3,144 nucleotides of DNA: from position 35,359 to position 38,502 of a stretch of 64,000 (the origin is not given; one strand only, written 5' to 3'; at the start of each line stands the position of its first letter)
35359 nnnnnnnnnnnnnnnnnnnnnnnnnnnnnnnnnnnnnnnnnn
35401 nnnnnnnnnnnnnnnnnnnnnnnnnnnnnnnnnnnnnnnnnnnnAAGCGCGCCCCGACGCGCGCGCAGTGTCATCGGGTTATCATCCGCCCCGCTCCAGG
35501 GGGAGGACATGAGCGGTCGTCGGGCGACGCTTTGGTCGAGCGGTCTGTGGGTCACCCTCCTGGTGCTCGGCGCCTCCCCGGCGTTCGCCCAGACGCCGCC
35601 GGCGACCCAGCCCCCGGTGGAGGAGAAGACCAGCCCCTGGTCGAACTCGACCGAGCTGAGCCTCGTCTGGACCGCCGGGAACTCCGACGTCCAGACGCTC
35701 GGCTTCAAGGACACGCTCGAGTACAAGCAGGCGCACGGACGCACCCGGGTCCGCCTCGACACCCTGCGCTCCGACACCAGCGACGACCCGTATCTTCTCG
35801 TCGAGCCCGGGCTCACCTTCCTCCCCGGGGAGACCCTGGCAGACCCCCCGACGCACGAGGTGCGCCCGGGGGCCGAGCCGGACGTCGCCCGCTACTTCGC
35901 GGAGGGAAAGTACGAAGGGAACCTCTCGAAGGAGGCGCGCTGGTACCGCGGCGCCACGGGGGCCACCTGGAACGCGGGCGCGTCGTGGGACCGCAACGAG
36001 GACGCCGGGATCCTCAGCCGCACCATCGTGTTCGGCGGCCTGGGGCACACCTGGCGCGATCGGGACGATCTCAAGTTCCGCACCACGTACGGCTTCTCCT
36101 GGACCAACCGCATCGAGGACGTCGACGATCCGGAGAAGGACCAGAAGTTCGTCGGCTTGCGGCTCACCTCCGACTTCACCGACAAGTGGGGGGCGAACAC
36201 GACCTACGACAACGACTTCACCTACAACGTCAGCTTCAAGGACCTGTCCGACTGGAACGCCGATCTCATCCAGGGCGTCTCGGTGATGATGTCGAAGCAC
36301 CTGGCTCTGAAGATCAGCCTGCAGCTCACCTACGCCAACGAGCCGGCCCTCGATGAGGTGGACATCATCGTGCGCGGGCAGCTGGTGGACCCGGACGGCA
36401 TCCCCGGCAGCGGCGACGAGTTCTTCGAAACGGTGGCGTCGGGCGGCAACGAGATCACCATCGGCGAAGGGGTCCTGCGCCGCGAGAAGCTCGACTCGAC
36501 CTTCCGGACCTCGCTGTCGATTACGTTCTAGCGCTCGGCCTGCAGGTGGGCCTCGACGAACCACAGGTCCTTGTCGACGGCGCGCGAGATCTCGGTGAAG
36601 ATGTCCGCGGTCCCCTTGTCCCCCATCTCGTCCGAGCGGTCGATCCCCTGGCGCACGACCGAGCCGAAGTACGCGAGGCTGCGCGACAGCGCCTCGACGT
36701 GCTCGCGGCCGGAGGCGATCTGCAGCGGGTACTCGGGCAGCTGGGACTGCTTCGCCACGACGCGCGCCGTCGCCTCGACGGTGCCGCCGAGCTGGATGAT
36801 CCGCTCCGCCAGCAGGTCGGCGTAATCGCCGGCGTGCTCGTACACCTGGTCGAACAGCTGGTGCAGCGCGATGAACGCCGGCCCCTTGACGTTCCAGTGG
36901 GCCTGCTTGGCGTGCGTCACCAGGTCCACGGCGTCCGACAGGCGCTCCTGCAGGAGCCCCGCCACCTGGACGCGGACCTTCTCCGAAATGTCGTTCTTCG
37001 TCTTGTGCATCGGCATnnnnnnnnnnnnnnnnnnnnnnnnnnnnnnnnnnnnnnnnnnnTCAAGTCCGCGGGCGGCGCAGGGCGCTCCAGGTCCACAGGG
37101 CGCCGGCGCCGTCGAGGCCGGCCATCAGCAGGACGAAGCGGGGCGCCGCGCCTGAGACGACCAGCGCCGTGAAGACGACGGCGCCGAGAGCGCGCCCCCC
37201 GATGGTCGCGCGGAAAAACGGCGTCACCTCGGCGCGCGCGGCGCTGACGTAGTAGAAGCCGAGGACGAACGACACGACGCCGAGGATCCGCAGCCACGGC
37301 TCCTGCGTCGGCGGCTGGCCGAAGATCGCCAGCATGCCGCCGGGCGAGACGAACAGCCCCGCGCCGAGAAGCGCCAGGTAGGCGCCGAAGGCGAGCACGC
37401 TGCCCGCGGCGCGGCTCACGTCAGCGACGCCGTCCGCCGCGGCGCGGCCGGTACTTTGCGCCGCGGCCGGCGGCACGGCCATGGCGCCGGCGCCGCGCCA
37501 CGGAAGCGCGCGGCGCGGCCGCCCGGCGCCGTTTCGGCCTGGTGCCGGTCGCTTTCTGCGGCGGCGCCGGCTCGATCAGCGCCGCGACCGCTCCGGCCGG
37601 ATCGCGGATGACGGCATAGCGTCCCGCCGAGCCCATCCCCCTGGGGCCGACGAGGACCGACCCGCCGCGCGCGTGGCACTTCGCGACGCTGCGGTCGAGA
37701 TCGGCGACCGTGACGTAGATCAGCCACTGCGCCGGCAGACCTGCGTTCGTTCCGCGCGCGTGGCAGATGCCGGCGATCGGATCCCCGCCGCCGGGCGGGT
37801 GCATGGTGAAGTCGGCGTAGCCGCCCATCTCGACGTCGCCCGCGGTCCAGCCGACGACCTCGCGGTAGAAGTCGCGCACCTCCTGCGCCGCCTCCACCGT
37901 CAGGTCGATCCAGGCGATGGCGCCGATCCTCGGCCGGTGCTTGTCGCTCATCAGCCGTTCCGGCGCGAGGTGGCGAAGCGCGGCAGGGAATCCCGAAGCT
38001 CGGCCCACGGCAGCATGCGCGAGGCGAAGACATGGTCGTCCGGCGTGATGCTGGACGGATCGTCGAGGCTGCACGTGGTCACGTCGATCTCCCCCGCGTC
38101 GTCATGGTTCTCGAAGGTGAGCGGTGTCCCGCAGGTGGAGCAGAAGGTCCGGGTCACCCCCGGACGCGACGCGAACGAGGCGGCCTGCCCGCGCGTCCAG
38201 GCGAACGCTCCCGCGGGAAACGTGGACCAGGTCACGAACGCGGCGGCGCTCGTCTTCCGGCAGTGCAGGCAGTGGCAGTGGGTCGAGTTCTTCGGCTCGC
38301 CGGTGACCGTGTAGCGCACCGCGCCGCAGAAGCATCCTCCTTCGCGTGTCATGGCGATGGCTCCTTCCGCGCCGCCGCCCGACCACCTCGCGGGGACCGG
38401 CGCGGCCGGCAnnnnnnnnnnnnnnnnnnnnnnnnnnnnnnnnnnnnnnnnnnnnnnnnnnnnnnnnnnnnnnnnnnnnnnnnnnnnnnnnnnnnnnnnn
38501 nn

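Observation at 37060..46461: Run of about 17 co-directional small accessory genes with pervasive stop/start overlaps (translational coupling)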

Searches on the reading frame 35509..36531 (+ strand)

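Call 6: search_protein_families(library=pfam, proteins=[window:35509-36531:+], max_evalue=0.01)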
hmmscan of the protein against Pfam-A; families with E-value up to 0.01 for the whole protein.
window:35509-36531:+ (340 aa): 1 family
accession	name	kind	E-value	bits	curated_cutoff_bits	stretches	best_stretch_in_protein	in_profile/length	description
PF04338.18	DUF481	-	1.5e-19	71.3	21.1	1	49-281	2-193/210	Protein of unknown function, DUF481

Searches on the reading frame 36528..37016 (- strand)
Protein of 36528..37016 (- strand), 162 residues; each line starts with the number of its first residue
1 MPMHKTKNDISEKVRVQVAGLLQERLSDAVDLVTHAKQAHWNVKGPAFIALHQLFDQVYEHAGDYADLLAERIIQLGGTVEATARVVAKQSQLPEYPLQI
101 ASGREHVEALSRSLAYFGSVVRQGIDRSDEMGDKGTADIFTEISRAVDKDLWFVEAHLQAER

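Call 6: search_protein_families(library=pfam, proteins=[window:36528-37016:-], max_evalue=0.01)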
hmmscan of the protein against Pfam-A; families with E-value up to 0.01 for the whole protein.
window:36528-37016:- (162 aa): 1 family
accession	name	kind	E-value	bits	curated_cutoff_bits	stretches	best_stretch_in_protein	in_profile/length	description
PF00210.30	Ferritin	-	4.6e-24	85.4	24.5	1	21-159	3-137/142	Ferritin-like domain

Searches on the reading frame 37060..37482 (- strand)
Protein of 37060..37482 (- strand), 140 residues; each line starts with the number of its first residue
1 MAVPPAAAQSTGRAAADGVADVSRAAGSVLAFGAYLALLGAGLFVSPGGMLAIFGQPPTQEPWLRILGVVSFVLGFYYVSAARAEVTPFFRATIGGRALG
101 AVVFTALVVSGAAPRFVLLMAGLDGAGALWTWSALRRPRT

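Call 6: search_protein_families(library=pfam, proteins=[window:37060-37482:-], max_evalue=0.01)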
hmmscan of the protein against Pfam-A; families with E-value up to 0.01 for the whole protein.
window:37060-37482:- (140 aa): 0 families

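Call 17: search_protein_families(library=ncbifam, proteins=[window:37060-37482:-], max_evalue=0.01)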
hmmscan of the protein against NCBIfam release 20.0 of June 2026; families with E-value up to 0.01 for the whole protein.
window:37060-37482:- (140 aa): 0 families

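Call 18: search_protein_families(library=pfam, proteins=[window:37060-37482:-], max_evalue=10)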
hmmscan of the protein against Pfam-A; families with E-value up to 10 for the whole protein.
window:37060-37482:- (140 aa): 4 families
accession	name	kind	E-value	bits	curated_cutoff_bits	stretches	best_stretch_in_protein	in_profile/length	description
PF11381.13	DUF3185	-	0.056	13.8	25.3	1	30-77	8-57/59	Protein of unknown function (DUF3185)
PF14118.11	YfzA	-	0.12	13.2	27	1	56-120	3-67/90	YfzA-like protein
PF01275.24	Myelin_PLP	-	0.2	11.9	23.8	1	65-104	77-115/231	Myelin proteolipid protein (PLP or lipophilin)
PF09838.14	DUF2065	-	1.4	9.5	24.3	1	30-79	3-53/56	Uncharacterized protein conserved in bacteria (DUF2065)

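Call 64: search_protein_families(library=padloc, proteins=[window:37060-37419:-], max_evalue=0.001)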
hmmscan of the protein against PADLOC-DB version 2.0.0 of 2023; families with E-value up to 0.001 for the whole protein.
window:37060-37419:- (119 aa): 0 families

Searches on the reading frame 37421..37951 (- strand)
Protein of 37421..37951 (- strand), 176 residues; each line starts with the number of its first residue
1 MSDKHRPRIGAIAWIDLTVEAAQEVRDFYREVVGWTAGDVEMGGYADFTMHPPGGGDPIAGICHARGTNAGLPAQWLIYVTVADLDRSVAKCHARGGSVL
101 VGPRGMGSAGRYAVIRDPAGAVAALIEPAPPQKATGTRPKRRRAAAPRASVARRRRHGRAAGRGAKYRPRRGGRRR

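Call 6: search_protein_families(library=pfam, proteins=[window:37421-37951:-], max_evalue=0.01)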
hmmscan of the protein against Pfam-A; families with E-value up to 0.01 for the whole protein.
window:37421-37951:- (176 aa): 3 families
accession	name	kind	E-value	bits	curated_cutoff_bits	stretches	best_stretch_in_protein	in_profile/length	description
PF00903.31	Glyoxalase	-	5.5e-12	46.6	20.6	1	12-121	2-117/121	Glyoxalase/Bleomycin resistance protein/Dioxygenase superfamily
PF18029.7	Glyoxalase_6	-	2.7e-05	25.2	23.6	1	19-123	6-103/106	Glyoxalase-like domain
PF22677.2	Ble-like_N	-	0.0019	18.4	24.5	0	26-49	16-39/41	Bleomycin resistance protein-like N-terminal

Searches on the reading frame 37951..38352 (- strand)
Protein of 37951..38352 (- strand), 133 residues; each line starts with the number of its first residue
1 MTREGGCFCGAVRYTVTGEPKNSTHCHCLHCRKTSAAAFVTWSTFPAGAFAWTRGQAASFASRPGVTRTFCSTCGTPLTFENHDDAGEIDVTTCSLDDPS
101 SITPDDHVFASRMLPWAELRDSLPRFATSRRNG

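Call 6: search_protein_families(library=pfam, proteins=[window:37951-38352:-], max_evalue=0.01)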
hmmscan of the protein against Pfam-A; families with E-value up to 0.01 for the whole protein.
window:37951-38352:- (133 aa): 1 family
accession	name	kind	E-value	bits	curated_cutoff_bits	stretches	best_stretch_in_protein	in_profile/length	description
PF04828.22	GFA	-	7.8e-27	94.1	24.3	1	3-111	2-114/115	Glutathione-dependent formaldehyde-activating enzyme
